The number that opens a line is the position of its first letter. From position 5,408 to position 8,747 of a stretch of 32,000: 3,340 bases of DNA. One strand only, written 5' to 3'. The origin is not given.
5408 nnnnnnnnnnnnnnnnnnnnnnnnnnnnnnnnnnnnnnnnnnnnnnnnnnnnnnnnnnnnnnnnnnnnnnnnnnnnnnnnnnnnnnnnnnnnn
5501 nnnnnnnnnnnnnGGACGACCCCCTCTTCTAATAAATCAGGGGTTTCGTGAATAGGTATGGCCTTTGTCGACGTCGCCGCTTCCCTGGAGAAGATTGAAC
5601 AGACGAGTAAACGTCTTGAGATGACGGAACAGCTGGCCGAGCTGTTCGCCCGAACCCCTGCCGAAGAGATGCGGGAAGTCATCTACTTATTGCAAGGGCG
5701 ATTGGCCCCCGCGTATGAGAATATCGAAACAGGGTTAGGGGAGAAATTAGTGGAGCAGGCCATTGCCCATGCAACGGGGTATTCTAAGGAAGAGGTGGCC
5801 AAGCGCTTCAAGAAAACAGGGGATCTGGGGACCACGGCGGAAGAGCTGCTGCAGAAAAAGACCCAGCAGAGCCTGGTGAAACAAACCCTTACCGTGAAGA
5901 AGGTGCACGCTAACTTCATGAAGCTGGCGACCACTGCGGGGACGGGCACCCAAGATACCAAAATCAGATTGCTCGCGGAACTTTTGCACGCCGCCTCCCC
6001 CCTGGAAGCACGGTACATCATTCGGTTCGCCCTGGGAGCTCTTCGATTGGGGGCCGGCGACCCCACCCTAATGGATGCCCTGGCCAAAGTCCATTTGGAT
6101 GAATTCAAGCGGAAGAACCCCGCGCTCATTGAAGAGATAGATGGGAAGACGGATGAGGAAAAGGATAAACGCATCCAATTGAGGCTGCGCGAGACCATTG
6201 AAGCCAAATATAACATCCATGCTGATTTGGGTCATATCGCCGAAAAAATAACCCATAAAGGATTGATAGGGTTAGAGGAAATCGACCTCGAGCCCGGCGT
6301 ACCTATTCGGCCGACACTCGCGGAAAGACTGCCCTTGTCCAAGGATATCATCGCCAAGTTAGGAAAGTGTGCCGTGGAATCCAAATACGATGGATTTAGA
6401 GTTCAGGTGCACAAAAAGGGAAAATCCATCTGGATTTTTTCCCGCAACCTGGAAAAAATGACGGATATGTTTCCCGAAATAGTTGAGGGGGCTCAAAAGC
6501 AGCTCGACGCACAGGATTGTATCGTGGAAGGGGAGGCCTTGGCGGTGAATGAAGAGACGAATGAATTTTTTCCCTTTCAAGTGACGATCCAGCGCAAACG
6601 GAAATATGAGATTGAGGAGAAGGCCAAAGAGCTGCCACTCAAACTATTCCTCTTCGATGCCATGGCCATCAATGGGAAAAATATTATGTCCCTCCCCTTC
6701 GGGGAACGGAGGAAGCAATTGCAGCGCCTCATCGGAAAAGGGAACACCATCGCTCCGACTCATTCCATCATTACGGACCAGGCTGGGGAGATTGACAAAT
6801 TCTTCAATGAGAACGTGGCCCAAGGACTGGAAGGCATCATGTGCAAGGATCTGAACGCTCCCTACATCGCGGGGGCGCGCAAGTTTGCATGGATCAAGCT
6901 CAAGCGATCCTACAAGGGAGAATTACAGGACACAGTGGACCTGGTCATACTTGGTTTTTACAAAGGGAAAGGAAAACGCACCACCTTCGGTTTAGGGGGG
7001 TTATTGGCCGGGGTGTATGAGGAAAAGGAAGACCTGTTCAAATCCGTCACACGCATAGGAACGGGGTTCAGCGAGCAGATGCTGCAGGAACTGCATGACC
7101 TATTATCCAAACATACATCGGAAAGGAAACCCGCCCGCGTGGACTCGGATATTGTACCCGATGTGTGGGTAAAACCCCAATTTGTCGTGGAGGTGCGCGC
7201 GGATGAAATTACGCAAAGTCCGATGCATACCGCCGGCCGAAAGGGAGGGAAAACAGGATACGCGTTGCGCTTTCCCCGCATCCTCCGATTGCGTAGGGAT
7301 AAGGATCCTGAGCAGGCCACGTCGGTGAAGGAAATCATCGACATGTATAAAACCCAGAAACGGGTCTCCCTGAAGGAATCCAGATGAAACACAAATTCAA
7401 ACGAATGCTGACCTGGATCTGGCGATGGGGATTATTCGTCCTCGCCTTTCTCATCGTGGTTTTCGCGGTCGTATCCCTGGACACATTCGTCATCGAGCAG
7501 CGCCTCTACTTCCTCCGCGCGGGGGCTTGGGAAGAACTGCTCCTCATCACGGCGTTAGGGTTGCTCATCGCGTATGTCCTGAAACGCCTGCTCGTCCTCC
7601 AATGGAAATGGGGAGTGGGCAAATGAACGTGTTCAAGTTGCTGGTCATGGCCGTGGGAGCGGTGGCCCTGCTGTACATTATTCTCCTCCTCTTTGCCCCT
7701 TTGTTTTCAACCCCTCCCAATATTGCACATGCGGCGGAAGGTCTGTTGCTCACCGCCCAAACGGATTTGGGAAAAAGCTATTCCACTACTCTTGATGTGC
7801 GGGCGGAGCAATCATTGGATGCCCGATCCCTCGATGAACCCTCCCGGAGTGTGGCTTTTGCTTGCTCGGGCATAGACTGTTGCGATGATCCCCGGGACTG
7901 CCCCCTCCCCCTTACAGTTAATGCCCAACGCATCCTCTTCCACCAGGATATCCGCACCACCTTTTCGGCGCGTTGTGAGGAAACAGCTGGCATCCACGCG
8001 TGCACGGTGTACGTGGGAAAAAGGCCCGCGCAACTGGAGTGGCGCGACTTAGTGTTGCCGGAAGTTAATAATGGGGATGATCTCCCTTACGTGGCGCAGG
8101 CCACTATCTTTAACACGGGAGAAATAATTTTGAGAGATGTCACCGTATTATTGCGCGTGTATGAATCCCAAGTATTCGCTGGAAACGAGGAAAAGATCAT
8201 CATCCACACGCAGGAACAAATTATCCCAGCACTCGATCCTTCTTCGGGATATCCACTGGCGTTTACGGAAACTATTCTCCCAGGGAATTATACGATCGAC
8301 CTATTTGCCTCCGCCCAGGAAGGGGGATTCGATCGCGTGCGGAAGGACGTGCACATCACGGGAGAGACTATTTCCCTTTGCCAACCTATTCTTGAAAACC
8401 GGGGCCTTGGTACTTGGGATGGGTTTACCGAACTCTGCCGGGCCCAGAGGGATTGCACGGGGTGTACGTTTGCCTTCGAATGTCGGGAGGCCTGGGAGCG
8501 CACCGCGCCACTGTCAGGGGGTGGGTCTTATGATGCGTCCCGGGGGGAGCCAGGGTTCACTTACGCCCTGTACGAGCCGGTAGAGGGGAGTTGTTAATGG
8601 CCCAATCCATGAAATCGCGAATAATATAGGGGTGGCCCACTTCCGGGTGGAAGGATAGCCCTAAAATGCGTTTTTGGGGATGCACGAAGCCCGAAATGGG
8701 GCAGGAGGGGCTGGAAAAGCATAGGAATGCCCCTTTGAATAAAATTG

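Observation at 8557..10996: ATGA-coupled three-gene cassette: GGDEF-like cyclase, Dph6-type PP-loop ATPase and glutamine amidotransferase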

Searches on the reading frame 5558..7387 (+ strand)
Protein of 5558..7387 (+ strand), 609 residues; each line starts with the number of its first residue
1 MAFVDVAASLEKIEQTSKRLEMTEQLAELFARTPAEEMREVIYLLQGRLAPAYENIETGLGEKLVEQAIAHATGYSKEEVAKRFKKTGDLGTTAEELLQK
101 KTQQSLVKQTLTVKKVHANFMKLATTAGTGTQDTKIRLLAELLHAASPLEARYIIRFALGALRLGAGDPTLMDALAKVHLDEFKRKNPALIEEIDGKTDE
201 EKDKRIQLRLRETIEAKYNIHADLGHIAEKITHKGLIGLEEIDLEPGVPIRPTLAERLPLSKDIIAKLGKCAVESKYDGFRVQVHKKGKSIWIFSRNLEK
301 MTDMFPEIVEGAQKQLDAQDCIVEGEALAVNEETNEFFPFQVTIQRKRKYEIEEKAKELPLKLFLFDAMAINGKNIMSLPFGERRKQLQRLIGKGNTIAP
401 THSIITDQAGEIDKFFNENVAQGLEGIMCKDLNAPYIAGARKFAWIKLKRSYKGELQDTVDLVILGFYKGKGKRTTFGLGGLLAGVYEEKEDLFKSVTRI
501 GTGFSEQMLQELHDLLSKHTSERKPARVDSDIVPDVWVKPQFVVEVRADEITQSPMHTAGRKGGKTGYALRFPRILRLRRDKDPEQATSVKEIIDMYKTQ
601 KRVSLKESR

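Call 4: search_protein_families(library=pfam, proteins=[window:5558-7387:+], max_evalue=0.1)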
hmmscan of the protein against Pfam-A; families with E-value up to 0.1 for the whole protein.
window:5558-7387:+ (609 aa): 6 families
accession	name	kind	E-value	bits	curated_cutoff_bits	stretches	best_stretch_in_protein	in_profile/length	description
PF01068.26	DNA_ligase_A_M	-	7.3e-52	176.5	26.2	1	252-449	1-204/204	ATP dependent DNA ligase domain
PF04675.19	DNA_ligase_A_N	-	6.8e-45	153.8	24.6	1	3-176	2-174/174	DNA ligase N terminus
PF04679.21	DNA_ligase_A_C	-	2.9e-22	79.3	27.5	1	478-582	4-94/94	ATP dependent DNA ligase C terminal region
PF09414.15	RNA_ligase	-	0.0011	19.6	27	1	271-447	3-169/171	RNA ligase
PF01331.24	mRNA_cap_enzyme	-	0.0027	18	29.6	1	360-400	89-129/194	mRNA capping enzyme, catalytic domain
PF10040.14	CRISPR_Cas6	-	0.095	13.9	25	0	451-481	58-88/89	CRISPR-associated endoribonuclease Cas6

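Call 5: search_protein_families(library=ncbifam, proteins=[window:5558-7387:+], max_evalue=0.1)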
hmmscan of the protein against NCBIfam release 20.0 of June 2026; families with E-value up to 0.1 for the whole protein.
window:5558-7387:+ (609 aa): 13 families
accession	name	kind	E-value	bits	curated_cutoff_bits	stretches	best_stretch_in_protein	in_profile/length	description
TIGR00574.1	dnl1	superfamily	3.8e-140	468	217.8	1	59-598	3-527/527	ATP-dependent DNA ligase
NF041331.1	LigA_Halo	equivalog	3.9e-103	345.8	830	1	1-593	1-547/552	ATP-dependent DNA ligase LigA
NF002868.0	PRK03180.1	equivalog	7e-84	282.3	641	2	218-598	152-507/509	ATP-dependent DNA ligase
NF006701.0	PRK09247.1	equivalog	7.1e-56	190.2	543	1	7-600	5-538/540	ATP-dependent DNA ligase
TIGR04120.1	DNA_lig_bact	equivalog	3.8e-51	174.7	400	2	267-596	219-525/526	cisplatin damage response ATP-dependent DNA ligase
TIGR02779.1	NHEJ_ligase_lig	equivalog_domain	9.9e-48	162.9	227.75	1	273-553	18-279/302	non-homologous end-joining DNA ligase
TIGR02776.1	NHEJ_ligase_prk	equivalog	1.3e-41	143.1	373.2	1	273-554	9-272/587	DNA ligase D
NF007210.0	PRK09632.1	equivalog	3.3e-41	141.4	989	1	270-554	495-757/781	ATP-dependent DNA ligase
NF004628.0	PRK05972.1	subfamily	2.1e-38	132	895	1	255-554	245-525/870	ATP-dependent DNA ligase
NF006078.0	PRK08224.1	equivalog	2.1e-33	115.7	296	1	249-588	4-330/350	ATP-dependent DNA ligase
NF007211.0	PRK09633.1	equivalog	3.4e-24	85.2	774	1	271-527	18-271/610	DNA ligase D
NF005796.0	PRK07636.1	subfamily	3.3e-17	62.5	337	1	273-448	22-184/275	ATP-dependent DNA ligase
NF006592.0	PRK09125.1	equivalog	1.5e-06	27.5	200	1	378-507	129-246/283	DNA ligase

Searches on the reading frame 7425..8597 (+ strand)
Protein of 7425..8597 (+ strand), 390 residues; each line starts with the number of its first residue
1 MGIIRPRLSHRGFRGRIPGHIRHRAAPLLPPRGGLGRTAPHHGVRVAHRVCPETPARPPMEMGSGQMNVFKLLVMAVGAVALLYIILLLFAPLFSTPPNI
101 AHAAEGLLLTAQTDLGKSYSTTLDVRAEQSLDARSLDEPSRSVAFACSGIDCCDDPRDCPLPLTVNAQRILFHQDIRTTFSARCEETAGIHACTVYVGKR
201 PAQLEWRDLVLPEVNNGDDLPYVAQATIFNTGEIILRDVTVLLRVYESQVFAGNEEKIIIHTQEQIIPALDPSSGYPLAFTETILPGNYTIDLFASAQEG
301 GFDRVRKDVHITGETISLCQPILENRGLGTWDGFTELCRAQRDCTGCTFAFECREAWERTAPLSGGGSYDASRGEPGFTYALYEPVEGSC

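Call 4: search_protein_families(library=pfam, proteins=[window:7425-8597:+], max_evalue=0.1)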
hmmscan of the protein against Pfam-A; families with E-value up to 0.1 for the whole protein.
window:7425-8597:+ (390 aa): 1 family
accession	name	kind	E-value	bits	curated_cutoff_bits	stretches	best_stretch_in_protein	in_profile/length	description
PF21181.3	SsfX3_N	-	0.018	15.6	27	1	16-50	16-50/130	SsfX3, N-terminal domain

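Call 5: search_protein_families(library=ncbifam, proteins=[window:7425-8597:+], max_evalue=0.1)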
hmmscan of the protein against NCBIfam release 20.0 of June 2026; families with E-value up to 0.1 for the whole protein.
window:7425-8597:+ (390 aa): 0 families
